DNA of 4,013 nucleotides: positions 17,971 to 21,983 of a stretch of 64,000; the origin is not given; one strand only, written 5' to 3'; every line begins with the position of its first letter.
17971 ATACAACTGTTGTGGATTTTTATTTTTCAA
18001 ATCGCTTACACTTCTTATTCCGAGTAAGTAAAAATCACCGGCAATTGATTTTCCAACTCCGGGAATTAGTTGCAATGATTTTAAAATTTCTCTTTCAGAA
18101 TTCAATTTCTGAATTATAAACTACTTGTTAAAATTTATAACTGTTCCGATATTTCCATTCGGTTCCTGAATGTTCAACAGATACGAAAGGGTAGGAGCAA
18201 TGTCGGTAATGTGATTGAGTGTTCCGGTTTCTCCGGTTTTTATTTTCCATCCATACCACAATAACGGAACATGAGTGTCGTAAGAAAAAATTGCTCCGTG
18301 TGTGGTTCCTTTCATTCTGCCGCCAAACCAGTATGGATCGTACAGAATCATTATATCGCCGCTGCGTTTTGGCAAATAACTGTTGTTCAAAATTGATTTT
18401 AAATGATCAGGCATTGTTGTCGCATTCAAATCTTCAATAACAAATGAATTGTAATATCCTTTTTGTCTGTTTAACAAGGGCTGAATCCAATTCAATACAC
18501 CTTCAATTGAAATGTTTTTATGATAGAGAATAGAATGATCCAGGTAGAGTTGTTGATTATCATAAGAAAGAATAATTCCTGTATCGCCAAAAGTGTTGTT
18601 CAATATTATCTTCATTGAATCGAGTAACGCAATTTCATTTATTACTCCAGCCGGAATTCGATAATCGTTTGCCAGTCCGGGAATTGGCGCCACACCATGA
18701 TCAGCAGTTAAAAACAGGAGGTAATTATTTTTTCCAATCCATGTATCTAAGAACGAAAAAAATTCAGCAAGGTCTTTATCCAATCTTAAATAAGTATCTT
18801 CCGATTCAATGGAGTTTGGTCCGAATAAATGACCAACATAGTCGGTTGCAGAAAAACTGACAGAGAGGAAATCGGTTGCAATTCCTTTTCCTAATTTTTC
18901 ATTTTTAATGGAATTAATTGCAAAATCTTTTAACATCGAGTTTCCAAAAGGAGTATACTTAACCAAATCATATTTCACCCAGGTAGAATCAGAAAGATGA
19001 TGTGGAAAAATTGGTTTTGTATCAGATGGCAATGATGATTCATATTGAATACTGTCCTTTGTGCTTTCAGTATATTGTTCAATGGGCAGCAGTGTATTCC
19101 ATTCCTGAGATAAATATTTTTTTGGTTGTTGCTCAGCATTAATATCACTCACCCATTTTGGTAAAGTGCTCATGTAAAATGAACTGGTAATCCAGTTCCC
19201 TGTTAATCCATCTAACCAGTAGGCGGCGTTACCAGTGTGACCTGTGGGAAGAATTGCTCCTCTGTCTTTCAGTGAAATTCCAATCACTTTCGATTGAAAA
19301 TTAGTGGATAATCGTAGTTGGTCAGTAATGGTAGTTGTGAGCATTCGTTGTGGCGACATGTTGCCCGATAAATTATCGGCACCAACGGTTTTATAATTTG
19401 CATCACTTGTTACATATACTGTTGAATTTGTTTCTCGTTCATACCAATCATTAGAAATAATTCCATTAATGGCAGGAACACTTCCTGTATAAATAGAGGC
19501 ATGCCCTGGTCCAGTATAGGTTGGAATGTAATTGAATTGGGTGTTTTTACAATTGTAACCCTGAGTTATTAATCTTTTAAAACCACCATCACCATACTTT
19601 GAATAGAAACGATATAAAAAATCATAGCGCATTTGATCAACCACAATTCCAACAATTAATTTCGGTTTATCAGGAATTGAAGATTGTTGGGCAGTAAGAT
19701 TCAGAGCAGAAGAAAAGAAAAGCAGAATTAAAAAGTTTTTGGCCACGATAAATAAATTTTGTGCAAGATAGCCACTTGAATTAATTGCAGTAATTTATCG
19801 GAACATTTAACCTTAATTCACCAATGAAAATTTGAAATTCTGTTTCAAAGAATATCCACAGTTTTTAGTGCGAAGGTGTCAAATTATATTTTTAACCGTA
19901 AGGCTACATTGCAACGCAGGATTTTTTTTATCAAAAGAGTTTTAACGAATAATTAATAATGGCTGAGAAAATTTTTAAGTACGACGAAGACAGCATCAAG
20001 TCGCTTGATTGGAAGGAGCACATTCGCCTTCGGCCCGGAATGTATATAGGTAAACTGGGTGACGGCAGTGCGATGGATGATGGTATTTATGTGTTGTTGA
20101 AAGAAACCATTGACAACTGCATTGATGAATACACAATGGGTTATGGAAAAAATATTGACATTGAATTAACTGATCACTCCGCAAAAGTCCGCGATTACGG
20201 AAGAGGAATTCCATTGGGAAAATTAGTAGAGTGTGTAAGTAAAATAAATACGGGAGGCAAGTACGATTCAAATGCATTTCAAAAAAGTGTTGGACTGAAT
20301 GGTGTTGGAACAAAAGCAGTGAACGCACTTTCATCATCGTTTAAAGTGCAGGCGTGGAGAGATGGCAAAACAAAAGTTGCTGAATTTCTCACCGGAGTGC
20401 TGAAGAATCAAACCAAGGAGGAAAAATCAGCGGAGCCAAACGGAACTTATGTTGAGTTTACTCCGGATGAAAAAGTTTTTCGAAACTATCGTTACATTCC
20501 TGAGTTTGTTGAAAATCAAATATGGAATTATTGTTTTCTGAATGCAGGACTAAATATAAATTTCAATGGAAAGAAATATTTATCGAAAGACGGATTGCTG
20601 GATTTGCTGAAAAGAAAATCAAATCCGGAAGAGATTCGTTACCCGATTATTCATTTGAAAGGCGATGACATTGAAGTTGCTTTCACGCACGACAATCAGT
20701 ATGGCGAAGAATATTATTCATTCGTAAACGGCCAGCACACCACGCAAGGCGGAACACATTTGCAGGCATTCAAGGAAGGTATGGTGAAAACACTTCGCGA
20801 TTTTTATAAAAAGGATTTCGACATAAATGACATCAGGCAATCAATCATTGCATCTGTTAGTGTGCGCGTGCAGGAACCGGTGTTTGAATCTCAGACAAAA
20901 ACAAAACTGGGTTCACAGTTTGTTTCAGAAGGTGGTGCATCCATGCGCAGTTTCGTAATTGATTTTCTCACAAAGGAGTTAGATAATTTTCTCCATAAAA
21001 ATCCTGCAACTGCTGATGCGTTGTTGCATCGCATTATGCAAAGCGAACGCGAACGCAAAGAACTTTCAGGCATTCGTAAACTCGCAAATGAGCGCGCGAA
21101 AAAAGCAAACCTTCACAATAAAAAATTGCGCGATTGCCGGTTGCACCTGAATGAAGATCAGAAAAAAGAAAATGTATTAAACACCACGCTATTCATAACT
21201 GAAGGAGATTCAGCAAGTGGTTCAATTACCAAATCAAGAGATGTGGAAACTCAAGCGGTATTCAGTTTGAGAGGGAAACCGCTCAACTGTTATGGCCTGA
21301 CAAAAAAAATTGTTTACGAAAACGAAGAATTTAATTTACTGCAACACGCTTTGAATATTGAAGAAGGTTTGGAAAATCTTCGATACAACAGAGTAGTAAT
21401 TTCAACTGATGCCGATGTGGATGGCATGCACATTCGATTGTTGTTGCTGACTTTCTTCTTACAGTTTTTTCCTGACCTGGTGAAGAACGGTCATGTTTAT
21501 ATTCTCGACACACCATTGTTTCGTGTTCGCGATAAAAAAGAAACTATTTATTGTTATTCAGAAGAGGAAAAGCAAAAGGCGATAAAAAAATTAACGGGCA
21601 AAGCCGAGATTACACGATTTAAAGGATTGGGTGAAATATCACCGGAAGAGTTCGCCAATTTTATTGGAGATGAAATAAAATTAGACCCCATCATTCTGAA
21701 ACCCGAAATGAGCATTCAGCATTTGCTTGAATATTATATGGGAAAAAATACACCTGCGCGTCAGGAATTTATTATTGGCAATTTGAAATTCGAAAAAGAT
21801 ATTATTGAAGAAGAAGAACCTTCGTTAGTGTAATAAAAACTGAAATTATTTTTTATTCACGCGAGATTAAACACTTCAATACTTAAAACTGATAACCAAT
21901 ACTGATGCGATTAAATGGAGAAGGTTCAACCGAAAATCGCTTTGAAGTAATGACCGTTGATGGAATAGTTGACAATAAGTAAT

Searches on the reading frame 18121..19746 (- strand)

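Call 39: search_protein_families(library=pfam, proteins=[window:18121-19746:-], max_evalue=0.00001)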
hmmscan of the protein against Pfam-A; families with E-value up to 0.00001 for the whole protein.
window:18121-19746:- (541 aa): 1 family
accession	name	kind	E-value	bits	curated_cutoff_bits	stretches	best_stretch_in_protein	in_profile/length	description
PF01663.27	Phosphodiest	-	4e-41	142.2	23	1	32-482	2-330/342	Type I phosphodiesterase / nucleotide pyrophosphatase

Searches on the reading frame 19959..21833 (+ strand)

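Call 39: search_protein_families(library=pfam, proteins=[window:19959-21833:+], max_evalue=0.00001)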
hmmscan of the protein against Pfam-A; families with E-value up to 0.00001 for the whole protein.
window:19959-21833:+ (624 aa): 4 families
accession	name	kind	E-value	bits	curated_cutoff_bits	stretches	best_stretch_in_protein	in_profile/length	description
PF00204.31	DNA_gyraseB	-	1.1e-31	110.1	27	1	237-368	33-166/173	DNA gyrase B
PF01751.28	Toprim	-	1.7e-14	54.2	23.1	1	410-516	1-94/96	Toprim domain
PF02518.31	HATPase_c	-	6.1e-08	33.5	26.4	1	41-171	4-109/111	Histidine kinase-, DNA gyrase B-, and HSP90-like ATPase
PF00986.26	DNA_gyraseB_C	-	8e-06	26.4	29.8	0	547-605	2-62/63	DNA gyrase B subunit, carboxyl terminus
